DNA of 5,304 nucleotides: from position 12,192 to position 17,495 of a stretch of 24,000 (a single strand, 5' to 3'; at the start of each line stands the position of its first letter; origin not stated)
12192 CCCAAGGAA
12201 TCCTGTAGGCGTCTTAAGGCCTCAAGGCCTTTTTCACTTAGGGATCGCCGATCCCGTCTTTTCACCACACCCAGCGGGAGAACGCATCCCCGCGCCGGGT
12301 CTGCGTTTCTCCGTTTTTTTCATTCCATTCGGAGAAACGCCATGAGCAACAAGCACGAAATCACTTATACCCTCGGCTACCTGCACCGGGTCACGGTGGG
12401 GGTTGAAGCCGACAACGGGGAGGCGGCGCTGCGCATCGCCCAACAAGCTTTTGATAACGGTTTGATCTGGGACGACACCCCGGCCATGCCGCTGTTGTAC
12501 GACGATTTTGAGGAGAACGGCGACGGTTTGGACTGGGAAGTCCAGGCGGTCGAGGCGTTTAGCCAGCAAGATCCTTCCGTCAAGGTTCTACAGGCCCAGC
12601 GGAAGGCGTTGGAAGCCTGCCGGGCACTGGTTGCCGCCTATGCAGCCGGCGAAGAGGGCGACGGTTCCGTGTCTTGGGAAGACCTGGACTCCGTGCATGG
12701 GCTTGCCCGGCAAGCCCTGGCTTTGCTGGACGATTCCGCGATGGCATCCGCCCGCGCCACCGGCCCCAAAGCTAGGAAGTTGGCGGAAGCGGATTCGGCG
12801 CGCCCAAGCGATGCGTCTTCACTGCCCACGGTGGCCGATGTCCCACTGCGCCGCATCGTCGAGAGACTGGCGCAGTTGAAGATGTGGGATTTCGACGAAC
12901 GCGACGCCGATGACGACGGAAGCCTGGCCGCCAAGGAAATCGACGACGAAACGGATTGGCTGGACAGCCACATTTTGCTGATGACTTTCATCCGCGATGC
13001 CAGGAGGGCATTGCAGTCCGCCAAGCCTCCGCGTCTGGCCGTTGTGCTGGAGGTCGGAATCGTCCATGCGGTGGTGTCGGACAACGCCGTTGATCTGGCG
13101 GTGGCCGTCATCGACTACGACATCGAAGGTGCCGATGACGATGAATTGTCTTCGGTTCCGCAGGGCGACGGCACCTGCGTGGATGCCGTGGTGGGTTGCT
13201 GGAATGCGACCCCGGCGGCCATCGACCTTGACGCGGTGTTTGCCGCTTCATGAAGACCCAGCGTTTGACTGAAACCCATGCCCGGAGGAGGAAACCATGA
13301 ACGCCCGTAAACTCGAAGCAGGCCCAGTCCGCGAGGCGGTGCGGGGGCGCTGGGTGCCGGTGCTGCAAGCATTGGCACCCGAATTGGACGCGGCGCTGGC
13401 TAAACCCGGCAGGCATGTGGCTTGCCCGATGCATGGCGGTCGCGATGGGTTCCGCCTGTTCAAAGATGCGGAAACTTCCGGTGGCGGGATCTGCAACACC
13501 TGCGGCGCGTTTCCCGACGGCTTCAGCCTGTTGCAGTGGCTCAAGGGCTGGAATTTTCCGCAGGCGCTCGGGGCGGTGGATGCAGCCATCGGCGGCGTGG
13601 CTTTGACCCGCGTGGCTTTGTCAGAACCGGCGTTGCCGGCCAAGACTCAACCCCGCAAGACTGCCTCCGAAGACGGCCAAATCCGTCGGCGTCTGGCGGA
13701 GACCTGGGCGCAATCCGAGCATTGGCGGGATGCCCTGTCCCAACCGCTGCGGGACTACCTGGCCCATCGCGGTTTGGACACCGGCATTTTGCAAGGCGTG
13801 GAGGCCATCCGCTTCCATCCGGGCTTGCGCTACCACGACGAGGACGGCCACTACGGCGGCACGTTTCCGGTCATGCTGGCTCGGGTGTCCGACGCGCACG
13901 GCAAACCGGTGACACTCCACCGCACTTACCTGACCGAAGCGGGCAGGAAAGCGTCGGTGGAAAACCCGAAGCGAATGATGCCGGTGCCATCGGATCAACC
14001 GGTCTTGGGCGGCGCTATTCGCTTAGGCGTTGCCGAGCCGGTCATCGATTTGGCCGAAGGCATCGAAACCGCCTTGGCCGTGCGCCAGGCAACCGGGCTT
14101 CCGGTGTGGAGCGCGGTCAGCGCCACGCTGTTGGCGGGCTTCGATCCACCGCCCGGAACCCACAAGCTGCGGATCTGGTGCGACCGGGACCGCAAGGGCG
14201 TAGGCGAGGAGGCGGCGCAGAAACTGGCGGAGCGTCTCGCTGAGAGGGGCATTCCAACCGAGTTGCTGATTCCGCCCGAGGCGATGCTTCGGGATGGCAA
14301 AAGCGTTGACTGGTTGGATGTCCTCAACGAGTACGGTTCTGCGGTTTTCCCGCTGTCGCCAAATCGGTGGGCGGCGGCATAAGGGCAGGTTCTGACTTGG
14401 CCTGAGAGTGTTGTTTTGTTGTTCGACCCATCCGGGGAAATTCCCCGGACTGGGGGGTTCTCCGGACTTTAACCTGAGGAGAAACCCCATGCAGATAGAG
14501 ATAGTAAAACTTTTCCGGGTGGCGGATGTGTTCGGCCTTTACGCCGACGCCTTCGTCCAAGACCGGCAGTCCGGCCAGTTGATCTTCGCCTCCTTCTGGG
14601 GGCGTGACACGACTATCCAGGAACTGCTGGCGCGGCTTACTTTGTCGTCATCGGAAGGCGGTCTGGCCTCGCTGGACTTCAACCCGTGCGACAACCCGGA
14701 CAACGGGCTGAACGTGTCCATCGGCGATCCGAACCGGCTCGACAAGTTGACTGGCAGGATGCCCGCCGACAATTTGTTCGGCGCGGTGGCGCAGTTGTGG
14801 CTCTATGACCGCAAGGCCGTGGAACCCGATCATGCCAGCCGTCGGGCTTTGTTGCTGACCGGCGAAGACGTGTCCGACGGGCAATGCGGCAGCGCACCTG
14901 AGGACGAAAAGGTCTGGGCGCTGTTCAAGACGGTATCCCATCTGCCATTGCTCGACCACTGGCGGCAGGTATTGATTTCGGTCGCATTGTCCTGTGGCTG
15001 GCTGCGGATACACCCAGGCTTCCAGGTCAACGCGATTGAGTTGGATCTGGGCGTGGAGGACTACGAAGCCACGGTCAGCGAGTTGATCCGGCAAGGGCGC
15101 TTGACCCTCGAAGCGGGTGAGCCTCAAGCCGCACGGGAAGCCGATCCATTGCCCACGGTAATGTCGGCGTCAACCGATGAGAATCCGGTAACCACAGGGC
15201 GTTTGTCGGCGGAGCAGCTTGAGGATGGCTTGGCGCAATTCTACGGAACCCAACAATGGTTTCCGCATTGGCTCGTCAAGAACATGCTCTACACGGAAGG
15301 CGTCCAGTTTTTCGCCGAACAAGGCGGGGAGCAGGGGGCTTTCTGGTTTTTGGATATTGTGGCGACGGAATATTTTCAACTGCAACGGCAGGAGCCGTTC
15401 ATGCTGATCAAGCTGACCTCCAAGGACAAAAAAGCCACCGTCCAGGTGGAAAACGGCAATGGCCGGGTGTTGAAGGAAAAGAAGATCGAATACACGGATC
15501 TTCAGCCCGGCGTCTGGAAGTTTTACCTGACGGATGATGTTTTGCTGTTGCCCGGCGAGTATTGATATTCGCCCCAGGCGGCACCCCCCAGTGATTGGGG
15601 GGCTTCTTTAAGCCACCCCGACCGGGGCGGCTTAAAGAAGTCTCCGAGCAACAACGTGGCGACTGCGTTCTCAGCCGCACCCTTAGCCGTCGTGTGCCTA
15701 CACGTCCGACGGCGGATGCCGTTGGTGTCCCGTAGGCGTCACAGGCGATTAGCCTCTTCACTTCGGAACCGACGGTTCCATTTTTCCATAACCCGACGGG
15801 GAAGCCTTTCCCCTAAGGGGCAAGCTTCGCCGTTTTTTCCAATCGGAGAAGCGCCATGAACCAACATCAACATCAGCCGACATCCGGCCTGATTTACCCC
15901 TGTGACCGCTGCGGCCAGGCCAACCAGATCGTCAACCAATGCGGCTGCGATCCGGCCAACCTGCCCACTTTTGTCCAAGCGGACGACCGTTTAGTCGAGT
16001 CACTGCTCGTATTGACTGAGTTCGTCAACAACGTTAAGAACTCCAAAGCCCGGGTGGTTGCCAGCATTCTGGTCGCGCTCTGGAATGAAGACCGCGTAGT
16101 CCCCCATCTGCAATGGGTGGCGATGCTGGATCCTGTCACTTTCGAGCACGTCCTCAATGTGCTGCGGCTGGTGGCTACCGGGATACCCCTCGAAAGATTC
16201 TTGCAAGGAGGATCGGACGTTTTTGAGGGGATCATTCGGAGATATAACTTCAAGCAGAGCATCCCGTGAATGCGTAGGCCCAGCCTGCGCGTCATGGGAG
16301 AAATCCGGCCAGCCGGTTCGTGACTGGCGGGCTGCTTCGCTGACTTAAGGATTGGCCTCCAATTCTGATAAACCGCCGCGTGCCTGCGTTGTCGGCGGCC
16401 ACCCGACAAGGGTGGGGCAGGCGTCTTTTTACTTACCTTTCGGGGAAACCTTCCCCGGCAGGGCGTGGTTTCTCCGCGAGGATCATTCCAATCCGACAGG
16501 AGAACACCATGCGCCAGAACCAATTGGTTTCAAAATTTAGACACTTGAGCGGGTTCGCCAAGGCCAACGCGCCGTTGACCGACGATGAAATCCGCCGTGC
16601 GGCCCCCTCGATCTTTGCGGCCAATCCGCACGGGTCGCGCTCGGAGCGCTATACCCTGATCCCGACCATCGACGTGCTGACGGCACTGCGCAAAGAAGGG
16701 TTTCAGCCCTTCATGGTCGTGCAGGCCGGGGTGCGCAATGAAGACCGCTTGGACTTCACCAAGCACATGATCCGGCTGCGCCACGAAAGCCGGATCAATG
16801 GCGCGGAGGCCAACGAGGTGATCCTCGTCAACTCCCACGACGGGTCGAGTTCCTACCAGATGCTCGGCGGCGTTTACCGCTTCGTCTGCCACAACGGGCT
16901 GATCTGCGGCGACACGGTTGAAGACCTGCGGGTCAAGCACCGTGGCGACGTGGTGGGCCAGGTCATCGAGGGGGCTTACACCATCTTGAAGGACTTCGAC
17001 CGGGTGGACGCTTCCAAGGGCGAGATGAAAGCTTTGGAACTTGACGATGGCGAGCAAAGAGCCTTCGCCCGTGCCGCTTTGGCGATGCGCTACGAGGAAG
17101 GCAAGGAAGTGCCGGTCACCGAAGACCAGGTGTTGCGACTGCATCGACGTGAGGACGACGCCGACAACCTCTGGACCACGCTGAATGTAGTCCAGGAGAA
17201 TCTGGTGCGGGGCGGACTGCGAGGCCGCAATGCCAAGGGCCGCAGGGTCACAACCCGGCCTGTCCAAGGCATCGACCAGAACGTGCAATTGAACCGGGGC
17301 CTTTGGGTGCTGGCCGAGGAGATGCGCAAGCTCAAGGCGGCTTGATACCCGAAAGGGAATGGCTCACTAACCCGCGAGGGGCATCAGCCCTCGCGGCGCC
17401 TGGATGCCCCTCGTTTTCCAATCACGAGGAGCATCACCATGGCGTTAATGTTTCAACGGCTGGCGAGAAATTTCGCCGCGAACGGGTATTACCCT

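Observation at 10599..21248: Unidirectional block with the hallmarks of a conjugative leading/establishment region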

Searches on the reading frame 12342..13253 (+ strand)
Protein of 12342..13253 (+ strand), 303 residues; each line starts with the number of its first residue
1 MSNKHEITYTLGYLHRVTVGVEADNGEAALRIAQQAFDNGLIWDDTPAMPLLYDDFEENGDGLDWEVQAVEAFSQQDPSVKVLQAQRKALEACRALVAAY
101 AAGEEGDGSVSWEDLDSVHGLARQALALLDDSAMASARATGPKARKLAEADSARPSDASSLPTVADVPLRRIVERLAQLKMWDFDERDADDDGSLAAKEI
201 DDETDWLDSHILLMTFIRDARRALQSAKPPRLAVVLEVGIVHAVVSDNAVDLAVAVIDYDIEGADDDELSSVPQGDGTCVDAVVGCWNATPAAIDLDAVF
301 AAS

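Call 8: search_protein_families(library=pfam, proteins=[window:12342-13253:+], max_evalue=0.01)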
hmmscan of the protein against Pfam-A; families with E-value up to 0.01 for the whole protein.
window:12342-13253:+ (303 aa): 0 families

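Call 16: search_protein_families(library=ncbifam, proteins=[window:12342-13253:+], max_evalue=0.001)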
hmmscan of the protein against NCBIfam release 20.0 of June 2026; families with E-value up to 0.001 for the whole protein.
window:12342-13253:+ (303 aa): 0 families

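Call 57: search_protein_families(library=phrogs, proteins=[window:12342-13253:+], max_evalue=0.01)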
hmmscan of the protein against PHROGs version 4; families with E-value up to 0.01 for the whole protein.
window:12342-13253:+ (303 aa): 1 family
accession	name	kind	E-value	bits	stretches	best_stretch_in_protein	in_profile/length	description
phrog_29596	-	unknown function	0.0027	18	1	69-146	253-330/358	-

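Call 58: find_homologous_proteins(query=window:12342-13253:+, max_evalue=0.001)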
Query window:12342-13253:+ (303 aa): 22 proteins with E <= 0.001 among 8000 candidates.
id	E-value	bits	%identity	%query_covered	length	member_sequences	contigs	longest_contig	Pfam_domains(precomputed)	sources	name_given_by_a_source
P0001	2.1e-191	653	100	100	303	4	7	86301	-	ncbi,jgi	-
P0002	1.4e-148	512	81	100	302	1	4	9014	-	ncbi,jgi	-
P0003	1.9e-148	512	81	100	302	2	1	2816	-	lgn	-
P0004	1.1e-79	286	69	40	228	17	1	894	-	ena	-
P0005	1.5e-75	273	58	51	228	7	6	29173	-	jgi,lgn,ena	jgi:hypothetical protein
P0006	2.3e-74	269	48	100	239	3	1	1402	-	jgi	jgi:hypothetical protein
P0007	3.7e-56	209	55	49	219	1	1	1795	-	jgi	jgi:hypothetical protein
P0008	4.2e-35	140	44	45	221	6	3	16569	-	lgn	-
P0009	6.5e-35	139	49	37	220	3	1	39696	-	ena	-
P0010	2.5e-34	137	46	41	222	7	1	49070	-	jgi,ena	-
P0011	3.0e-33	134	44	40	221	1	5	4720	-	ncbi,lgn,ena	-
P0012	2.2e-32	131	49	38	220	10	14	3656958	-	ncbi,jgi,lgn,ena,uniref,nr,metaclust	ncbi:hypothetical protein Tel_11240 [Candidatus Tenderia electrophaga]|jgi:hypothetical protein|unir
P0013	3.6e-32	130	40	52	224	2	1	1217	-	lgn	-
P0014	4.8e-32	130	39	48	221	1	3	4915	-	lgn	-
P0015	6.1e-32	129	42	40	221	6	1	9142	-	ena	-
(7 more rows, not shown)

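Call 72: predict_structure(alignment_id=A7)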
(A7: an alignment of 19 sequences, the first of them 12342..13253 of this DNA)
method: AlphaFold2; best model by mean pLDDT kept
length: 303 residues; sequences in the alignment: 19
mean_pLDDT: 72.7   pTM: 0.47
mean pLDDT of the five models: 72.7, 72.4, 71.0, 69.7, 64.3
residues with pLDDT >= 90: 57; 70-90: 126; 50-70: 75; < 50: 45
segments of 3 or more residues with pLDDT < 50: 154-166, 180-190, 193-206, 223-226
pLDDT, mean of each block of 10 residues (from residue 1): 91 82 96 93 89 77 86 90 84 84 80 88 85 59 55 44 46 58 42 41 48 55 52 77 72 79 89 91 82 70 61
secondary structure, 60 per line:
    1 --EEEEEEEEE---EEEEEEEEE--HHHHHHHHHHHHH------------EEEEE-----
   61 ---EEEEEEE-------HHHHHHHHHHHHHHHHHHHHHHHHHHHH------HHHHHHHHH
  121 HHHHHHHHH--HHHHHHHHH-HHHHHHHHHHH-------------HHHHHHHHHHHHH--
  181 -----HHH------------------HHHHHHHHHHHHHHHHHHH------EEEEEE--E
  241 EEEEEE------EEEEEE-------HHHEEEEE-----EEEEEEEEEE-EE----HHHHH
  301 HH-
elements in order: E3-11 E15-23 H26-38 E51-55 E64-70 H78-105 H112-129 H132-140 H142-152 H166-178 H207-225 E232-237 E240-246 E253-258 E269-273 E279-288 H296-302

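Call 78: fold_search(model_id=the predicted structure, library=pdb)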
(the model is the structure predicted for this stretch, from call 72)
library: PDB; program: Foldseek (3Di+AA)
matches with E <= 10: 230; with E <= 0.001: 0
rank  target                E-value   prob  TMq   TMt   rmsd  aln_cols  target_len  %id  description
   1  9b8k                  2.3e-01  0.12  0.14  0.04  18.5       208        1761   13  Cryo-EM structure of human dysferlin monomer (released 2024-11-27)
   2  6wv4                  1.3e+00  0.03  0.11  0.10  27.3       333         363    8  Human VKOR C43S with warfarin (released 2020-11-11)
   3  8vyy_A                1.5e+00  0.18  0.20  0.23   9.4       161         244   17  The crystal structure of MarE in complex with its native substrate, beta-methyl-L-tryptophan (released 2025-04-02)
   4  8xyv_B                1.6e+00  0.16  0.17  0.39  11.1       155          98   14  De novo designed protein 0705-5 (released 2024-10-02)
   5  2qze_A                1.6e+00  0.10  0.13  0.17   9.7        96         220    9  Monoclinic Mimivirus Capping Enzyme Triphosphatase. (released 2008-04-01)
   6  7crw_B                1.6e+00  0.09  0.12  0.22   8.2       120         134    6  Cryo-EM structure of rNLRP1-rDPP9 complex (released 2021-03-24)
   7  9qlf                  1.7e+00  0.06  0.16  0.04  19.3       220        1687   10  Human myoferlin (1-1997) in complex with an MSP2N2 lipid nanodisc (25 mol% DOPS, 5 mol% PI(4,5)P2 and 5 mol% Cholesterol (released 2025-06-04)
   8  6y06_MODEL_1_A        1.9e+00  0.13  0.16  0.36   8.8       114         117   13  Moevan: a designed granulopoietic protein by topological rescaffolding (released 2020-03-18)
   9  5bty                  1.9e+00  0.06  0.08  0.15   9.3        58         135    9  Structure of the middle domain of lpg1496 from Legionella pneumophila in P21 space group (released 2015-08-26)
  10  9qle                  2.0e+00  0.04  0.14  0.04  19.0       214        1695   11  Human myoferlin (1-1997) in complex with an MSP2N2 lipid nanodisc (15 mol% DOPS, 2 mol% PI(4,5)P2) (released 2025-06-04)
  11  6wv3                  2.2e+00  0.04  0.10  0.08  14.6       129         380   12  Human VKOR with warfarin (released 2020-11-11)
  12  6wv6                  2.2e+00  0.04  0.10  0.08  14.5       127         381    9  Human VKOR with phenindione (released 2020-11-11)
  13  9ca3_B                2.3e+00  0.20  0.20  0.22   8.1       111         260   22  Crystal structure of MarE C280S in complex with cyanide bound heme and its native substrate, beta-methyl-L-tryptophan (released 2025-04-02)
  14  5af2_A                2.3e+00  0.05  0.09  0.17   9.8        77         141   12  Crystal structure of the C-terminal 2',5'-phosphodiesterase domain of group A rotavirus protein VP3 (released 2015-03-18)
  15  6wvg_A                2.3e+00  0.01  0.09  0.07  22.2       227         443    9  human CD53 (released 2020-09-16)
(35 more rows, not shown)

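Call 88: fold_search(model_id=the predicted structure, library=viral)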
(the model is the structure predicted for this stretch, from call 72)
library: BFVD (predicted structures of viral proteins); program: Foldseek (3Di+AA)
matches with E <= 10: 291; with E <= 0.001: 0
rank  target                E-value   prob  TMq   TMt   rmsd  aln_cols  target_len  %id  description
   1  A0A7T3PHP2            4.1e-02  1.00  0.17  0.61   4.2        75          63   11  (no name in the UniProt tables at hand)
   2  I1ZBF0                7.4e-02  0.93  0.13  0.38  12.6        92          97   11  (no name in the UniProt tables at hand)
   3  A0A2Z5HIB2            1.4e-01  0.07  0.11  0.11  27.5       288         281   11  (no name in the UniProt tables at hand)
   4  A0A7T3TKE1            2.1e-01  0.25  0.10  0.24  13.8        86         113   14  (no name in the UniProt tables at hand)
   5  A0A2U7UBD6            2.4e-01  0.25  0.15  0.17  26.0       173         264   17  Uncharacterized protein [Pandoravirus neocaledonia]
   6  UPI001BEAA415         2.5e-01  0.41  0.11  0.33  13.3        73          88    7  (no name look-up for this kind of identifier)
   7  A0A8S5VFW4            2.6e-01  0.18  0.10  0.13  11.9       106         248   13  Uncharacterized protein [Siphoviridae sp. ct3R43]
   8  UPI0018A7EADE         4.2e-01  0.08  0.12  0.11  16.6       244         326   11  (no name look-up for this kind of identifier)
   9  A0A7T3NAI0            4.7e-01  0.44  0.14  0.26  10.4        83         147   16  (no name in the UniProt tables at hand)
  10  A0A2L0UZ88            4.7e-01  0.06  0.14  0.08  24.4       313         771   12  Uncharacterized protein [Agrobacterium phage Atu_ph07]
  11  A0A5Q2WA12            5.0e-01  0.69  0.12  0.58   7.8        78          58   18  (no name in the UniProt tables at hand)
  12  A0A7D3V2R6            5.0e-01  0.60  0.12  0.25   6.9        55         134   16  (no name in the UniProt tables at hand)
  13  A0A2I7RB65            5.0e-01  0.21  0.11  0.38  14.7        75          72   12  (no name in the UniProt tables at hand)
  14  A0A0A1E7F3            5.6e-01  0.12  0.09  0.06  12.4        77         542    9  Glycoprotein [Lepeophtheirus salmonis rhabdovirus 127]
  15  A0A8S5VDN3            6.0e-01  0.95  0.17  0.75   4.7        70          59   26  PcfM DpnD/PcfM-like protein [Siphoviridae sp. ctGa111]
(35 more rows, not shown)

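Call 94: search_protein_families(library=padloc, proteins=[window:12342-13253:+], max_evalue=0.001)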
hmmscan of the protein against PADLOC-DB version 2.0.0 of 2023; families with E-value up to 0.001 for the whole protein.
window:12342-13253:+ (303 aa): 0 families

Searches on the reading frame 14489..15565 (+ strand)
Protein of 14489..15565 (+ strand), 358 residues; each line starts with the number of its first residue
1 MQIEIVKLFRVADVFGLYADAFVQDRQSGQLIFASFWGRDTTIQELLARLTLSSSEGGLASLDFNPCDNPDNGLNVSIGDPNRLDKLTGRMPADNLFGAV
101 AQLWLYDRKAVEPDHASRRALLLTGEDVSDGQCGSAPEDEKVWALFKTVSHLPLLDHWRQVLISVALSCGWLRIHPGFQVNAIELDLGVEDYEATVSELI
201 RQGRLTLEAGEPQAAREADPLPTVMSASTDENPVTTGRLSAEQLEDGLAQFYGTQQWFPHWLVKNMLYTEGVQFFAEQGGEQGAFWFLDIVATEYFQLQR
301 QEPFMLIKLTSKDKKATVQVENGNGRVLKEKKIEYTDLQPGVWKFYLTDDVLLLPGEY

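Call 8: search_protein_families(library=pfam, proteins=[window:14489-15565:+], max_evalue=0.01)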
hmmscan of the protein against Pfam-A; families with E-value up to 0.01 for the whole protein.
window:14489-15565:+ (358 aa): 1 family
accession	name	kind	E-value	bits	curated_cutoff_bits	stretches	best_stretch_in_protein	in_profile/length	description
PF21781.2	DUF6876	-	1e-28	100.1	27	1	243-358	2-117/117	Family of unknown function (DUF6876)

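Call 16: search_protein_families(library=ncbifam, proteins=[window:14489-15565:+], max_evalue=0.001)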
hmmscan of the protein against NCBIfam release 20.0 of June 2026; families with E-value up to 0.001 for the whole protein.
window:14489-15565:+ (358 aa): 0 families

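Call 57: search_protein_families(library=phrogs, proteins=[window:14489-15565:+], max_evalue=0.01)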
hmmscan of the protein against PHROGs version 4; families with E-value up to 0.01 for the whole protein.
window:14489-15565:+ (358 aa): 0 families

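Call 94: search_protein_families(library=padloc, proteins=[window:14489-15565:+], max_evalue=0.001)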
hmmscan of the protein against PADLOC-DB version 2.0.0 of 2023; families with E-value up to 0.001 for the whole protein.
window:14489-15565:+ (358 aa): 0 families

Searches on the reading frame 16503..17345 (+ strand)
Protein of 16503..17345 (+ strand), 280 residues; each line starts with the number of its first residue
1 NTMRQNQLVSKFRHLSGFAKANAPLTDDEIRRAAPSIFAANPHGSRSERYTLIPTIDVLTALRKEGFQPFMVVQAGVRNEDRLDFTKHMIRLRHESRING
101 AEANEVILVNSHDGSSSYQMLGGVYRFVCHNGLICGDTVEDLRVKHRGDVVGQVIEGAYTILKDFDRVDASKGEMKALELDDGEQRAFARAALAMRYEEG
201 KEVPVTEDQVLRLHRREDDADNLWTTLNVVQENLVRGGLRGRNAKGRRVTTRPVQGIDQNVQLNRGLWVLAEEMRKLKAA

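Call 8: search_protein_families(library=pfam, proteins=[window:16503-17345:+], max_evalue=0.01)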
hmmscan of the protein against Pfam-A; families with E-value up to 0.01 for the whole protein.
window:16503-17345:+ (280 aa): 1 family
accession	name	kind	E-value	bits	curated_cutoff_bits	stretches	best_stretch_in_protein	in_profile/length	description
PF06067.16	DUF932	-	3e-53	181.4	23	1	42-268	1-227/227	Domain of unknown function (DUF932)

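Call 57: search_protein_families(library=phrogs, proteins=[window:16503-17345:+], max_evalue=0.01)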
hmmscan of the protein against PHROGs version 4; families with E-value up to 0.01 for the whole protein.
window:16503-17345:+ (280 aa): 3 families
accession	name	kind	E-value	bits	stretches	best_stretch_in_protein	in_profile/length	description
phrog_12094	-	unknown function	1.5e-102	343.5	1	20-278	14-278/281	-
phrog_1221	-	unknown function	0.0022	18.1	1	107-137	165-195/355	-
phrog_21518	-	unknown function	0.0037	17.7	1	108-156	118-166/285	-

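Call 69: search_solved_structures(query=window:16503-17345:+, max_evalue=1)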
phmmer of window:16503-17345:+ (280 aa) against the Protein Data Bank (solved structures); distinct sequences matched with E-value up to 1: 0.

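Call 94: search_protein_families(library=padloc, proteins=[window:16503-17345:+], max_evalue=0.001)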
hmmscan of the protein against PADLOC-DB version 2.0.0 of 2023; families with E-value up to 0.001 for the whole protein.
window:16503-17345:+ (280 aa): 0 families
